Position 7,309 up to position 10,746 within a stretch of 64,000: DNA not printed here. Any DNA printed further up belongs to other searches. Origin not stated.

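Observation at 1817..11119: Compact operon coupling an inverted Type III-like Res/Mod pair to a PHP::Rad50-like ATPase and a GIY-YIG nuclease: candidate composite, possibly undescribed defence system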

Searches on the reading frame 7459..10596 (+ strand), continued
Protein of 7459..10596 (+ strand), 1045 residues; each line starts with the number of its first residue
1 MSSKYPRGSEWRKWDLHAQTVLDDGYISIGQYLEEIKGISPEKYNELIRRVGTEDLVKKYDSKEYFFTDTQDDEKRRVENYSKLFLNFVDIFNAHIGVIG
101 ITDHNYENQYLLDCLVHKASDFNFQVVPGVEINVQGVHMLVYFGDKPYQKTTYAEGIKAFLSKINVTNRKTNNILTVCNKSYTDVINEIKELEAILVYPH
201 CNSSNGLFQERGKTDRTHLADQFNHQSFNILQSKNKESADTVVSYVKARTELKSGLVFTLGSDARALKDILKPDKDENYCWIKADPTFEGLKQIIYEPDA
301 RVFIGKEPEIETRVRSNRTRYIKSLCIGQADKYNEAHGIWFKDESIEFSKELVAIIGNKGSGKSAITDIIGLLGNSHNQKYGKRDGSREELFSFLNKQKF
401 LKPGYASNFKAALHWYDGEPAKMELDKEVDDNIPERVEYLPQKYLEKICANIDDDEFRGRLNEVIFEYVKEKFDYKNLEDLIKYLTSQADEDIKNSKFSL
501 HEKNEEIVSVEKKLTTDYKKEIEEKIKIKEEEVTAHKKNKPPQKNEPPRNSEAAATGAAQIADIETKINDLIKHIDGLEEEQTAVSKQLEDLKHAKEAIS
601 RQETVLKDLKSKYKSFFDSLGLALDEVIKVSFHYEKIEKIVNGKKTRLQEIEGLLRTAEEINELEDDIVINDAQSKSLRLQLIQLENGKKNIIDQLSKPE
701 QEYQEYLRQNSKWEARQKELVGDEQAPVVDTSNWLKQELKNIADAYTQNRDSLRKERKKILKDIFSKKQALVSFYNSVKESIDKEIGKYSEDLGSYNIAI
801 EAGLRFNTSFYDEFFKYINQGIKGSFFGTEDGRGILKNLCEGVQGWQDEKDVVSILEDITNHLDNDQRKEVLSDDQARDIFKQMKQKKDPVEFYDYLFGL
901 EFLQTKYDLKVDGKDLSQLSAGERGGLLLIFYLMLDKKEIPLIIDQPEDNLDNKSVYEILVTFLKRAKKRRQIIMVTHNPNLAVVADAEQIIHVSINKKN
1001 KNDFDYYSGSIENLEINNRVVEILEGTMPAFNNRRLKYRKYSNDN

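Call 25: search_protein_families(library=pfam, proteins=[L021:14444-17584:+, L021:7189-8754:+, L021:8726-9988:+, L016:3898-5832:+, L021:13037-14260:+, L038:12479-13837:+, L016:1741-3858:+, L028:2347-5094:+, L028:5810-7861:+, L028:7854-9035:+], max_evalue=0.001)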
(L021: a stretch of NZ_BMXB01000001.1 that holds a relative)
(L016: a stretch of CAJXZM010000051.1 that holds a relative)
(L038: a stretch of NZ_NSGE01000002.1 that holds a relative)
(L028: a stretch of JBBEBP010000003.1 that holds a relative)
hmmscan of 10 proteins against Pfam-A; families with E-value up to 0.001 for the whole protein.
L021:14444-17584:+ (1046 aa): 5 families
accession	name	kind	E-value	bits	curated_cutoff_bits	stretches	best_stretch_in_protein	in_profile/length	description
PF11867.13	T1RH-like_C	-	5.5e-93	312.4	26.8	1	708-1042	2-328/329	Type I restriction enzyme HindI endonuclease subunit-like, C-terminal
PF18766.7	SWI2_SNF2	-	1.4e-54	185.6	26.7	1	262-492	2-212/221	SWI2/SNF2 ATPase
PF04313.20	HSDR_N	-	1e-34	120.5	25.1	1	3-200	2-195/198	Type I restriction enzyme R protein N terminus (HSDR_N)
PF22679.2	T1R_D3-like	-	1.2e-23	84.8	27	1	548-692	3-156/158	Type I restriction enzyme subunit R domain 3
PF04851.21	ResIII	-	2.1e-18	67.2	22.5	1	256-441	2-163/164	Type III restriction enzyme, res subunit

L021:7189-8754:+ (521 aa): 3 families
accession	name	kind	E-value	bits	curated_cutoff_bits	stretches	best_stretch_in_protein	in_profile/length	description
PF02384.22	N6_Mtase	-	4.1e-102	342.1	20.4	1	151-476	2-307/311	N-6 DNA Methylase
PF12161.14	HsdM_N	-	4.2e-26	92.6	24.5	1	12-140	1-134/135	HsdM N-terminal domain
PF07669.17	Eco57I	-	1.5e-05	25.6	25.3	1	257-364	60-169/171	Eco57I restriction-modification methylase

L021:8726-9988:+ (420 aa): 1 family
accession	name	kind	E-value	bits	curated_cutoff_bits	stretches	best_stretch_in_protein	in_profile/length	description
PF01420.25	Methylase_S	-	5.6e-28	98.7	22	2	219-372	1-141/168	Type I restriction modification DNA specificity domain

L016:3898-5832:+ (644 aa): 1 family
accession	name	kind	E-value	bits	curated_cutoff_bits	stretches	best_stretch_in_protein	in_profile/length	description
PF01555.25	N6_N4_Mtase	-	8e-35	121.2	26.7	1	127-435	1-199/221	DNA methylase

L021:13037-14260:+ (407 aa): 2 families
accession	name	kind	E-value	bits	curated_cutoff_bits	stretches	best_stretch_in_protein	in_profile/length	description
PF04326.19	SLFN_AlbA_2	-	2.6e-19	70.3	25.3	1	3-120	1-117/118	Schlafen, AlbA_2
PF13749.12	HATPase_c_4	-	1.6e-14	54.1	26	1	276-341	5-72/89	Putative ATP-dependent DNA helicase recG C-terminal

L038:12479-13837:+ (452 aa): 2 families
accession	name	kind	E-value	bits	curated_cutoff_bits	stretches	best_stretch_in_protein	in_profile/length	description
PF00149.33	Metallophos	-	3.6e-14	54.1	21.5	1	36-232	1-190/191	Calcineurin-like phosphoesterase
PF12850.12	Metallophos_2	-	2e-05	25.1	27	1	69-267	13-152/154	Calcineurin-like phosphoesterase superfamily domain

L016:1741-3858:+ (705 aa): 3 families
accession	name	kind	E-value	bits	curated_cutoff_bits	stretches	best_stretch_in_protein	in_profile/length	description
PF03235.19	GmrSD_N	-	2.3e-35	123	33.2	1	11-225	4-198/199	GmrSD restriction endonuclease, N-terminal domain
PF07510.16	GmrSD_C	-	1.2e-22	80.7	23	1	418-555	2-136/138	GmrSD restriction endonucleases, C-terminal domain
PF18899.5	DUF5655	-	2.7e-11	43.9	24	1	593-698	5-108/109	Domain of unknown function (DUF5655)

L028:2347-5094:+ (915 aa): 7 families
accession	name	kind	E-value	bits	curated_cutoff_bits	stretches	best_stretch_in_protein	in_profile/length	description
PF20473.4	MmeI_Mtase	-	1.4e-117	392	27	1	327-607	2-258/259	MmeI, DNA-methyltransferase domain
PF20466.3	MmeI_TRD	-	2.1e-76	256.4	27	1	630-830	2-207/207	MmeI, target recognition domain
PF20464.3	MmeI_N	-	2.8e-34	119.4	27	1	1-160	1-181/181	MmeI, N-terminal domain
PF20465.4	MmeI_hel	-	4.6e-27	95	27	1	171-251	1-75/75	MmeI, helicase spacer domain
PF20467.3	MmeI_C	-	8.4e-19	68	27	1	832-909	3-80/83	MmeI, C-terminal domain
PF02384.22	N6_Mtase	-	0.00033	20.5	20.4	0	341-414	43-103/311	N-6 DNA Methylase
PF07669.17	Eco57I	-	0.0006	20.4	25.3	0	390-514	2-105/171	Eco57I restriction-modification methylase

L028:5810-7861:+ (683 aa): 2 families
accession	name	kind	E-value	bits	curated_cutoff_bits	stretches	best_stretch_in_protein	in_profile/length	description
PF04851.21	ResIII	-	2.3e-06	28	22.5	1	27-192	4-159/164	Type III restriction enzyme, res subunit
PF00270.35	DEAD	-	2.3e-06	27.9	26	1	31-192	4-157/167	DEAD/DEAH box helicase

L028:7854-9035:+ (393 aa): 2 families
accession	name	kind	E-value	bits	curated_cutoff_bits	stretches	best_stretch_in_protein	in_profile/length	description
PF13455.12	MUG113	-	6e-13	49.6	22.3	1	285-373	1-73/73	Meiotically up-regulated gene 113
PF10544.15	T5orf172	-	6.6e-10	39.8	20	1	263-374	1-101/101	T5orf172 domain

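Call 29: search_dna_similar(query=window:7459-10596:+, collection=plasmids, mode=protein, max_rows=25)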
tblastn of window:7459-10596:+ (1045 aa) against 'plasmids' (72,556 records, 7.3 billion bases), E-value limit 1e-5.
Records with a match: 1148; places in all: 1204; records where one place covers at least 80% of the query: 3.
Best place of each record, by identity: <60% 1148.
By first word of the organism name: Escherichia 352; Klebsiella 337; Enterobacter 56; Piscirickettsia 34; Salmonella 33; Citrobacter 28; Sinorhizobium 23; Serratia 21; Pseudomonas 21; Staphylococcus 19; and 67 more.
By predicted mobility (MOB-suite, as given by PLSDB): conjugative 827; non-mobilizable 206; mobilizable 115.
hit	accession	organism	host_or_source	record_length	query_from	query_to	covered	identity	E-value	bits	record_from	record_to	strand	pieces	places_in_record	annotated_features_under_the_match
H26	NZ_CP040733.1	Staphylococcus hominis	Homo sapiens,bacterial colony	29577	7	1038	99%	30.2%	4e-95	340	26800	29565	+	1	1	TrlF family AAA-like ATPase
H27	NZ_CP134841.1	Staphylococcus epidermidis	Homo sapiens,skin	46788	7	1038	99%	28.8%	3e-87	317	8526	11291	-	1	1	TrlF family AAA-like ATPase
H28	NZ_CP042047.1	Staphylococcus aureus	retail beef liver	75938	1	1038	99%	28.4%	1e-90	327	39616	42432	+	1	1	TrlF family AAA-like ATPase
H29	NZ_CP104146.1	Rhizobium sullae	Sulla coronaria,cell culture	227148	229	1038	78%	34.8%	5e-113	394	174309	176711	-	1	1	TrlF family AAA-like ATPase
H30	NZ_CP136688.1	Sulfitobacter sp. LC.270.F.C4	Macrocystis pyrifera gametophyte,Whole ...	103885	261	1039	75%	35.6%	5e-119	411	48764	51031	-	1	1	TrlF family AAA-like ATPase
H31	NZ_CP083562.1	Sulfitobacter sp. S223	-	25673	261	1039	75%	35.6%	2e-114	397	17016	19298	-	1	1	TrlF family AAA-like ATPase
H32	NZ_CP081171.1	Phaeobacter inhibens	-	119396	261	1039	75%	35.5%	1e-115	402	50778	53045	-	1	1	TrlF family AAA-like ATPase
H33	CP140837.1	Rhizobium beringeri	Trifolium pratense,whole organism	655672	261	1039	73%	35.6%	5e-104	405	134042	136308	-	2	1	hypothetical protein (x2)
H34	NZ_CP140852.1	Rhizobium beringeri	Trifolium pratense,whole organism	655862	261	1039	75%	34.7%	6e-115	399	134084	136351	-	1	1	TrlF family AAA-like ATPase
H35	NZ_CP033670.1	Burkholderia glumae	bacterial cell,diseased rice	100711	261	1038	74%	34.0%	2e-113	394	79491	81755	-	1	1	TrlF family AAA-like ATPase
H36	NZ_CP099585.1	Burkholderia glumae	Oryza sativa,rice panicle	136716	261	1038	74%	34.0%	2e-113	394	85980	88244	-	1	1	TrlF family AAA-like ATPase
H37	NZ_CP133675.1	Agrobacterium pusense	Vaccinium sp.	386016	261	1045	75%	31.7%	1e-87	318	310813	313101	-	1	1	TrlF family AAA-like ATPase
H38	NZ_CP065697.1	Delftia acidovorans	-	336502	219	1038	78%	30.3%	4e-92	331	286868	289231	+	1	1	TrlF family AAA-like ATPase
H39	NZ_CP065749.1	Delftia lacustris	-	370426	219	1038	78%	30.3%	4e-92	331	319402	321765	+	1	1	TrlF family AAA-like ATPase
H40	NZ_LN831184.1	Vibrio cholerae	New Delhi seepage water sample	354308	277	1038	73%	31.2%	4e-87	316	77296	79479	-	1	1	TrlF family AAA-like ATPase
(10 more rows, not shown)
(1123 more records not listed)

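Call 42: find_encoding_contigs(protein=P0062, flank=9000, max_places=2)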
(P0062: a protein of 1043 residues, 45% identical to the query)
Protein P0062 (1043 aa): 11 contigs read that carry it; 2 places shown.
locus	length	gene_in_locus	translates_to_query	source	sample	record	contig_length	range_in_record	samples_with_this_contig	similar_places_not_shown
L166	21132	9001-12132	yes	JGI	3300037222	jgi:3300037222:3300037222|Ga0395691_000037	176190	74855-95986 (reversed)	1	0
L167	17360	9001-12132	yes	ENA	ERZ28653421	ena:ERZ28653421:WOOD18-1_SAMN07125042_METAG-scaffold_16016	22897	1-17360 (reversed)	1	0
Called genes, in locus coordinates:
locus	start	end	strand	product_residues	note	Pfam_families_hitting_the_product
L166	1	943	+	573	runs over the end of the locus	PF00664:ABC_membrane, PF00005:ABC_tran, PF02463:SMC_N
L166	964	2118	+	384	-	PF07690:MFS_1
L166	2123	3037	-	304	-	-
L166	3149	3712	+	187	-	PF26604:CBU_0592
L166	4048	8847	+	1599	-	PF13156:Mrr_cat_2, PF00270:DEAD (weak), PF04851:ResIII, PF00271:Helicase_C, PF22240:ISP_coupler, PF02384:N6_Mtase (weak), PF07669:Eco57I (weak), PF18135:Type_ISP_C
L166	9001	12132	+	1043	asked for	PF02463:SMC_N (weak), PF13304:AAA_21 (weak)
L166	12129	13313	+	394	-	PF09903:DUF2130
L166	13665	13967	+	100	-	PF04956:TrbC (weak), PF18895:T4SS_pilin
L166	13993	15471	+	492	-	PF19590:TrbL_3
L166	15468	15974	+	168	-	PF12666:PrgI (weak)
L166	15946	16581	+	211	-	PF26593:TraC-like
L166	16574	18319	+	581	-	PF01935:DUF87, PF12846:AAA_10, PF19044:P-loop_TraG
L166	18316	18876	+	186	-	PF05257:CHAP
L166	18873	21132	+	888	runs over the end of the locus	PF26449:DUF8128 (faint), PF02534:T4SS-DNA_transf (faint), PF01935:DUF87 (weak), PF10412:TrwB_AAD_bind (faint)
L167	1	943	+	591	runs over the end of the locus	PF00664:ABC_membrane, PF00005:ABC_tran, PF02463:SMC_N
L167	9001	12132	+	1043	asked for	PF02463:SMC_N (weak), PF13304:AAA_21 (weak)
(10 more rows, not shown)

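Call 43: find_encoding_contigs(protein=P0070, flank=9000, max_places=2)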
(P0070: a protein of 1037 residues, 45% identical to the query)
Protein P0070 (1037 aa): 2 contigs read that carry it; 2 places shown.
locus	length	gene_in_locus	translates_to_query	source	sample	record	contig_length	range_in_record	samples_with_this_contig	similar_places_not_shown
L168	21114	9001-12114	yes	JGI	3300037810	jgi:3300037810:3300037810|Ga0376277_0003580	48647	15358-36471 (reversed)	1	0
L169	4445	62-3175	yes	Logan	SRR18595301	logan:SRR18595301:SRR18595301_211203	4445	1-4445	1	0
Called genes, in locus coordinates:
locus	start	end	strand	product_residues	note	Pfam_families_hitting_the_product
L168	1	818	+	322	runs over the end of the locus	PF18920:DUF5671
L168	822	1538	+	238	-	PF02616:SMC_ScpA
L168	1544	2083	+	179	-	PF04079:SMC_ScpB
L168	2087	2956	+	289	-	PF00768:Peptidase_S11, PF13354:Beta-lactamase2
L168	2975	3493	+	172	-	PF04138:GtrA_DPMS_TM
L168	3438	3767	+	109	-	-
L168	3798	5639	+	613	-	PF01807:Zn_ribbon_DnaG, PF08275:DNAG_N, PF01751:Toprim, PF13155:Toprim_2, PF13662:Toprim_4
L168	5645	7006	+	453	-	PF03979:Sigma70_r1_1 (weak), PF00140:Sigma70_r1_2, PF04542:Sigma70_r2, PF04539:Sigma70_r3, PF04545:Sigma70_r4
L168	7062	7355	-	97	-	-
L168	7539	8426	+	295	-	-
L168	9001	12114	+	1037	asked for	PF02463:SMC_N (faint)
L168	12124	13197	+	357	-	-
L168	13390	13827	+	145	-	-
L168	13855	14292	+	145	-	-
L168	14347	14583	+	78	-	-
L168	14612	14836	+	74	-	-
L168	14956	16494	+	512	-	PF02463:SMC_N, PF13175:AAA_15, PF13476:AAA_23, PF13514:AAA_27 (weak), PF13555:AAA_29 (faint), PF13304:AAA_21, PF13175:AAA_15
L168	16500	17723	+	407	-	-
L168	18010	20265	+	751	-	PF00270:DEAD (faint), PF00580:UvrD-helicase, PF13245:AAA_19, PF13604:AAA_30 (faint), PF13087:AAA_12 (faint), PF13361:UvrD_C, PF13538:UvrD_C_2 (weak)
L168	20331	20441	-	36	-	-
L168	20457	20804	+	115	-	PF03819:MazG, PF12643:MazG-like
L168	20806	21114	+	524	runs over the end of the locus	PF04851:ResIII (faint), PF00270:DEAD (faint), PF09848:SLFN-g3_helicase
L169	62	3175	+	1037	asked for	PF02463:SMC_N (faint)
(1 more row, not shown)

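Call 44: find_encoding_contigs(protein=P0040, flank=9000, max_places=2)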
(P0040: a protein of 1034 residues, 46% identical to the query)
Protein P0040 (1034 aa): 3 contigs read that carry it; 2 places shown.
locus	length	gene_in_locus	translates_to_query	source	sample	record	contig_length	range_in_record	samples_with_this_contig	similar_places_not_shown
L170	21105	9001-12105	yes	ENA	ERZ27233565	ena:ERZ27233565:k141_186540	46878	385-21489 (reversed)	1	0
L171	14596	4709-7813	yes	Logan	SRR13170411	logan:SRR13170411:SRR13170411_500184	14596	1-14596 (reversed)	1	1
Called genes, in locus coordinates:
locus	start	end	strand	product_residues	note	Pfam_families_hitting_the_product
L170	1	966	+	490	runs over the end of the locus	PF13196:DUF4012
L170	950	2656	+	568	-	PF01807:Zn_ribbon_DnaG, PF08275:DNAG_N, PF01751:Toprim, PF13155:Toprim_2, PF13662:Toprim_4, PF10410:DnaB_bind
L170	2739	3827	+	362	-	PF03979:Sigma70_r1_1, PF00140:Sigma70_r1_2, PF04542:Sigma70_r2, PF04539:Sigma70_r3, PF04545:Sigma70_r4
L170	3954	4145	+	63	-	-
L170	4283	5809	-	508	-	PF00239:Resolvase, PF07508:Recombinase, PF13408:Zn_ribbon_recom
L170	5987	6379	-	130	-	-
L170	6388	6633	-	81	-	PF18903:DUF5659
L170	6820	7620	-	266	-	-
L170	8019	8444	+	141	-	PF10571:UPF0547 (weak)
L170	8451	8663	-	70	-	-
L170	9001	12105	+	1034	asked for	PF02463:SMC_N (faint), PF13304:AAA_21 (weak)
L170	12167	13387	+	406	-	PF13651:EcoRI_methylase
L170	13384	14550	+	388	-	PF03235:GmrSD_N, PF01844:HNH (weak)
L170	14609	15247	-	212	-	-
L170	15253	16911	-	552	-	-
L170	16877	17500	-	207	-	-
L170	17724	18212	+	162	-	-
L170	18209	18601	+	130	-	PF00293:NUDIX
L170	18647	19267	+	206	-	PF03575:Peptidase_S51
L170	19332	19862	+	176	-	PF01931:NTPase_I-T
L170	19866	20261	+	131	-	-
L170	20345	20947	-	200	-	PF00665:rve, PF13683:rve_3, PF13333:rve_2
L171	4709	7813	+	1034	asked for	PF02463:SMC_N (faint), PF13304:AAA_21 (weak)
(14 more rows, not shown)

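Call 45: find_encoding_contigs(protein=P0030, flank=9000, max_places=2)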
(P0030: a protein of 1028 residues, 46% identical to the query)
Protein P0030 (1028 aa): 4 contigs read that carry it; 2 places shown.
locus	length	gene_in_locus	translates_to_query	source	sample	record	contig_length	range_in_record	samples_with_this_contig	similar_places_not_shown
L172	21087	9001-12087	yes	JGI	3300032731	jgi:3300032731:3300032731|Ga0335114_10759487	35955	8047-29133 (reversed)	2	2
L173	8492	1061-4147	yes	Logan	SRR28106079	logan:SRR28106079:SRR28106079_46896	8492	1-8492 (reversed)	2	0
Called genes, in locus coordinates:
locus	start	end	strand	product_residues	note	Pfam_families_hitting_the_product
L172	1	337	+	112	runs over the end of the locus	PF02579:Nitro_FeMo-Co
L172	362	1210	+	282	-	PF01937:ARMT1-like_dom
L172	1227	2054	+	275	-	PF20720:nSTAND3 (weak), PF00142:Fer4_NifH (faint), PF01656:CbiA, PF02374:ArsA_ATPase, PF09140:MipZ, PF10609:ParA, PF13614:AAA_31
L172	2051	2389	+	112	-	PF02579:Nitro_FeMo-Co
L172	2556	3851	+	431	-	PF03349:Toluene_X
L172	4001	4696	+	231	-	PF00483:NTP_transferase (weak), PF01128:IspD, PF02348:CTP_transf_3 (weak), PF12804:NTP_transf_3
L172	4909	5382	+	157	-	PF02542:YgbB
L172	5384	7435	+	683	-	PF01136:Peptidase_U32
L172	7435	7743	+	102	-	PF01035:DNA_binding_1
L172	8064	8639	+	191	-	PF07929:PRiA4_ORF3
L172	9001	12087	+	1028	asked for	PF13304:AAA_21 (faint), PF02463:SMC_N (weak)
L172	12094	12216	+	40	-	-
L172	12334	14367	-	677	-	PF17391:Urocanase_N, PF01175:Urocanase, PF17392:Urocanase_C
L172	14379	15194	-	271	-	-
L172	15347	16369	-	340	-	PF11449:ArsP_2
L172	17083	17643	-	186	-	-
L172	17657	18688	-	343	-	PF05496:RuvB_N, PF00004:AAA, PF07728:AAA_5 (faint), PF17864:AAA_lid_4, PF05491:WHD_RuvB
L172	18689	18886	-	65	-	-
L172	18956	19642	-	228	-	PF05430:Methyltransf_30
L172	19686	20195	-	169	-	PF01661:Macro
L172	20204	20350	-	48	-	-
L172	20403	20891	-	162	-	PF01797:Y1_Tnp (weak)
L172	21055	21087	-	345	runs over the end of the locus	PF01212:Beta_elim_lyase, PF00266:Aminotran_5 (weak)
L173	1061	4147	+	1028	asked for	PF13304:AAA_21 (faint), PF02463:SMC_N (weak)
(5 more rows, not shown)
